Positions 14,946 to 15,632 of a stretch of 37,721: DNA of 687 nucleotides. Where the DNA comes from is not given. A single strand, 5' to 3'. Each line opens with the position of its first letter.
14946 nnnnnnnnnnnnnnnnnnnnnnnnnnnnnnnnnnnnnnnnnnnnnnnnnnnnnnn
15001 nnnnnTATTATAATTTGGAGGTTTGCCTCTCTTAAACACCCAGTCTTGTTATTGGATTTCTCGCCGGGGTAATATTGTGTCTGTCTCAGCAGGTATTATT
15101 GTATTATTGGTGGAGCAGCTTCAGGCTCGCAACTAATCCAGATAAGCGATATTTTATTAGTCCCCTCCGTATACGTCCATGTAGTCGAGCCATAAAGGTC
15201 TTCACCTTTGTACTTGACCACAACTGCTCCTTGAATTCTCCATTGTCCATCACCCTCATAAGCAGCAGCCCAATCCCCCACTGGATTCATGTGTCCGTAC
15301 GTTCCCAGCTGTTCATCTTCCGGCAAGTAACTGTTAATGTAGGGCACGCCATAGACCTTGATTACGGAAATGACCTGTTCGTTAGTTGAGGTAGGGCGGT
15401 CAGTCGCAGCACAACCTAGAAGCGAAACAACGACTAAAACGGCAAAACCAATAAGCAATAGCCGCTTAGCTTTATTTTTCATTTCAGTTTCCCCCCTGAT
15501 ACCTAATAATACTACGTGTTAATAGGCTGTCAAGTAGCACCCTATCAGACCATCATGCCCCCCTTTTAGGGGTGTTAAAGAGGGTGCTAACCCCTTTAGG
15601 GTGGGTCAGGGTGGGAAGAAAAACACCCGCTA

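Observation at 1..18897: Dispersed ~80-nt intergenic element family carrying a canonical G-quadruplex motif, always G-rich on the same strand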

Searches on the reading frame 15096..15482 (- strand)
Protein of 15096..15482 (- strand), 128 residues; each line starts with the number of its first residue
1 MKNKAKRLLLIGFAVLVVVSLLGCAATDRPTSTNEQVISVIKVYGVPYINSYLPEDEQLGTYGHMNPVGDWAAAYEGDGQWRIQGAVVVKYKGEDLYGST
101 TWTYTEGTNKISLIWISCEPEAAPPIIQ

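Call 49: search_protein_families(library=pfam, proteins=[window:15096-15482:-])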
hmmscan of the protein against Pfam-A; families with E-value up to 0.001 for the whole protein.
window:15096-15482:- (128 aa): 0 families
